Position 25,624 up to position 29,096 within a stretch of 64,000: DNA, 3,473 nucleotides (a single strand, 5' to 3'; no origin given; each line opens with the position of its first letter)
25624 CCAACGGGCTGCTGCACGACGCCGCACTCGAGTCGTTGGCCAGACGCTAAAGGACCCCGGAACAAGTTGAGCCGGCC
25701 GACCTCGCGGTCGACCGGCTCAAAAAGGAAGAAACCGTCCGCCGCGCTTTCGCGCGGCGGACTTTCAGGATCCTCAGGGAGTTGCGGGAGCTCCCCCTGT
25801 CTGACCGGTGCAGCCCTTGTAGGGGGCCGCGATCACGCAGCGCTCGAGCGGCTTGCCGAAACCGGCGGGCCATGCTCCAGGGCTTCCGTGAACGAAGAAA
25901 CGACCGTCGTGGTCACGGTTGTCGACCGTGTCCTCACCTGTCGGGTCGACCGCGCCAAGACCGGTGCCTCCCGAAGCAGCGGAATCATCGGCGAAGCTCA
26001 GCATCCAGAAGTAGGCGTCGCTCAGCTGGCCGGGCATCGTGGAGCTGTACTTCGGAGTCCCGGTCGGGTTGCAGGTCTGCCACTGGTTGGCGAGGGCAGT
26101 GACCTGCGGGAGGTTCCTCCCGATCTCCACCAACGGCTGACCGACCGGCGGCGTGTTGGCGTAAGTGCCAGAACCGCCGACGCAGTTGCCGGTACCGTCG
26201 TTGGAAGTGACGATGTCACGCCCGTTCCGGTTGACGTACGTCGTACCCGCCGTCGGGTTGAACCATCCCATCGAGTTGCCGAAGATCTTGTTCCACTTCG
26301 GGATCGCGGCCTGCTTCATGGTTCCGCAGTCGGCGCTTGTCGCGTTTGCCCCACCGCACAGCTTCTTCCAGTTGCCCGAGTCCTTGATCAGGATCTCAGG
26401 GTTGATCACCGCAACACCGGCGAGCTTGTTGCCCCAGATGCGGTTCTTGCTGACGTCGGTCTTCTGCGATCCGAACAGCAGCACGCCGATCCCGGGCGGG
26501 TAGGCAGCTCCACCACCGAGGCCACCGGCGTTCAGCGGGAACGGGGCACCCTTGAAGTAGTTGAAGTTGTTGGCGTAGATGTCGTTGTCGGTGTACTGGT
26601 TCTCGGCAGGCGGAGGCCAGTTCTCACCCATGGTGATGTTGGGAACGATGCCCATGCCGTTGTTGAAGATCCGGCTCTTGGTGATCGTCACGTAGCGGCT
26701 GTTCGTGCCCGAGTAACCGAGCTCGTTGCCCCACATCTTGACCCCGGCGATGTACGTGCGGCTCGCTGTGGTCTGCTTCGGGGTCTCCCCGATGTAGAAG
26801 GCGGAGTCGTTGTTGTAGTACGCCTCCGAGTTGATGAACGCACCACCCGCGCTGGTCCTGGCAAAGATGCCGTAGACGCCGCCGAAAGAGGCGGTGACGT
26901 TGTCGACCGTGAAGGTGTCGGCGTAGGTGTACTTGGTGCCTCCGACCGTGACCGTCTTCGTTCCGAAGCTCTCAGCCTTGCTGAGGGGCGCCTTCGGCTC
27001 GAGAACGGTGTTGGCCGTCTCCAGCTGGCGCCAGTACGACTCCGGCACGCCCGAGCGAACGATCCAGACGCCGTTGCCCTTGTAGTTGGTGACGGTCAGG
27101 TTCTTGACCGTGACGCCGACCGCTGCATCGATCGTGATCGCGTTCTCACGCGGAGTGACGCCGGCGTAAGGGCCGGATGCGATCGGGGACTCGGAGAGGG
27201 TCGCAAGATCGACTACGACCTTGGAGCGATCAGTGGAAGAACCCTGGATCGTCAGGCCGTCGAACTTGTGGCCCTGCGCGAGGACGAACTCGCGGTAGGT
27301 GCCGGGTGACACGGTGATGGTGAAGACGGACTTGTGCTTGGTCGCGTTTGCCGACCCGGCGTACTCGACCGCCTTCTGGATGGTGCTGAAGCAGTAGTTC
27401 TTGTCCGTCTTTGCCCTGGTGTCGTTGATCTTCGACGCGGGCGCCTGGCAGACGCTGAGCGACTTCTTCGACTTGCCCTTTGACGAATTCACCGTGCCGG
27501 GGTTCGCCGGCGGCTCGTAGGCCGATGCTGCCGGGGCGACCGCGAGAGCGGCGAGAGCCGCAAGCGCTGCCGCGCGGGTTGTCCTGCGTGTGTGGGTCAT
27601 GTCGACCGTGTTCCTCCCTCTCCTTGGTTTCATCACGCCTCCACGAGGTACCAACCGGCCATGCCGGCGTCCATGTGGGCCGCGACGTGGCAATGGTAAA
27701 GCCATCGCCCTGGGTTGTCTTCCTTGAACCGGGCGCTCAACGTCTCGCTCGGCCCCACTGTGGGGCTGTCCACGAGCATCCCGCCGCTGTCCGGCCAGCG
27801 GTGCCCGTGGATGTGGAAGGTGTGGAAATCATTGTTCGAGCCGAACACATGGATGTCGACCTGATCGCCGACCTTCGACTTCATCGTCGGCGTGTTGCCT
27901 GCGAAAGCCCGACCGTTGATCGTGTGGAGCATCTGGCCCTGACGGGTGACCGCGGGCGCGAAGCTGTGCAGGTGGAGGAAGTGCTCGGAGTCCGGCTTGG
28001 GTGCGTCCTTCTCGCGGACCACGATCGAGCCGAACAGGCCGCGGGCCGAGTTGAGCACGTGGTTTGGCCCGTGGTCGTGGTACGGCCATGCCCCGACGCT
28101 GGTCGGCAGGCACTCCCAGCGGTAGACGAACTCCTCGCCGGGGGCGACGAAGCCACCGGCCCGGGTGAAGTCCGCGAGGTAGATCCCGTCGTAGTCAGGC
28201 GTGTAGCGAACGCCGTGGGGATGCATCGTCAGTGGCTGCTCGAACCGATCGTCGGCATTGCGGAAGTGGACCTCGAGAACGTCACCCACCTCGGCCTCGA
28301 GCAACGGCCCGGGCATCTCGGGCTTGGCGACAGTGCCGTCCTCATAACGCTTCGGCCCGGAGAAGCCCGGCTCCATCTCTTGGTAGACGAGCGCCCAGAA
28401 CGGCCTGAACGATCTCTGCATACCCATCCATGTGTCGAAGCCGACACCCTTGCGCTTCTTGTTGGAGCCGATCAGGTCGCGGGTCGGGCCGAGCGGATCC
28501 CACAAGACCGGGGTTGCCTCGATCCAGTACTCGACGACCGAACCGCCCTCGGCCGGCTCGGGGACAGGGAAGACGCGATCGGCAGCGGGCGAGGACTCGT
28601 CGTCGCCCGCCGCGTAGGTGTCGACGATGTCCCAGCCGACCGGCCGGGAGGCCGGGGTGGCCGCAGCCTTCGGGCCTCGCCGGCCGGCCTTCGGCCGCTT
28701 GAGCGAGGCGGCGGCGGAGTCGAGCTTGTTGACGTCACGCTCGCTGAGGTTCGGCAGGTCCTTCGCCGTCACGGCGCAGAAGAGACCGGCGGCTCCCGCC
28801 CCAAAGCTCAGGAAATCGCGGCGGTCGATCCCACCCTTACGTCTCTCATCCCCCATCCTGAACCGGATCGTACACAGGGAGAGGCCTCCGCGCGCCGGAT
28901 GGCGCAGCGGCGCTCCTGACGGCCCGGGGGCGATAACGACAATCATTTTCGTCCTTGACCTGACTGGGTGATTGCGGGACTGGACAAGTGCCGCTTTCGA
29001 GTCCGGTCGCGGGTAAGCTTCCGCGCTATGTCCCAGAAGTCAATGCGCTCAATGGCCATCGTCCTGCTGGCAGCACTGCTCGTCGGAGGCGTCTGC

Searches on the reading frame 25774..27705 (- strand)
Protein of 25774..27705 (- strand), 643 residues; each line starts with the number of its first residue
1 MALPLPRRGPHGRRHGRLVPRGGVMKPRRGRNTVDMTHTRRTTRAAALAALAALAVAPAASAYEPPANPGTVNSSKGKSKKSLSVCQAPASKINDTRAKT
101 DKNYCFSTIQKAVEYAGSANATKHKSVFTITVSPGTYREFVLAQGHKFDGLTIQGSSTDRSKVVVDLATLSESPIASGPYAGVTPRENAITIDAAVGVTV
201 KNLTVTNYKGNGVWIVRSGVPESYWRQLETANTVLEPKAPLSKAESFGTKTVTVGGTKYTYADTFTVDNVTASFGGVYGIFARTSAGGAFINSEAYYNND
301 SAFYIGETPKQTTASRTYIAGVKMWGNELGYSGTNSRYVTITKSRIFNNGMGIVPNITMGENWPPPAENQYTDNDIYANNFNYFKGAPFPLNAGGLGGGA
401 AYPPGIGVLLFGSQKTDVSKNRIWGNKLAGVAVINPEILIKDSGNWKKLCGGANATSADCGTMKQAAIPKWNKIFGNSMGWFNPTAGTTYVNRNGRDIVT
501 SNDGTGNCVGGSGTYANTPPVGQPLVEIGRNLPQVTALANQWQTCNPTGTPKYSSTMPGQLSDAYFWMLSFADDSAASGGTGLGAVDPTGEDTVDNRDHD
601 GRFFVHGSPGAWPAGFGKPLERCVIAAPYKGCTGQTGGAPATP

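Call 79: search_protein_families(library=pfam, proteins=[window:25774-27705:-], max_evalue=0.0001)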
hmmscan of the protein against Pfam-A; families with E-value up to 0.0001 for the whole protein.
window:25774-27705:- (643 aa): 2 families
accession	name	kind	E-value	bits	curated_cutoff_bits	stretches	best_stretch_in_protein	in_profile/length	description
PF13229.12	Beta_helix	-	2.4e-10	40.7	25.9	1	263-434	9-145/158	Right handed beta helix region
PF05048.19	NosD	-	6.4e-07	29.5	23.6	1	255-382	61-172/212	Periplasmic copper-binding protein (NosD)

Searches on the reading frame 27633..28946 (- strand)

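Call 80: search_protein_families(library=pfam, proteins=[window:27633-28946:-], max_evalue=0.0001)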
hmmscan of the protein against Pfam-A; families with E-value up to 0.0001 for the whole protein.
window:27633-28946:- (437 aa): 2 families
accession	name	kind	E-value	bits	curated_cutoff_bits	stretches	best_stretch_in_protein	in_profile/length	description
PF07732.21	Cu-oxidase_3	-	4.8e-21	75.5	21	2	209-313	22-117/119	Multicopper oxidase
PF07731.20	Cu-oxidase_2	-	1.7e-18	67.1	20.4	1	337-436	23-134/137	Multicopper oxidase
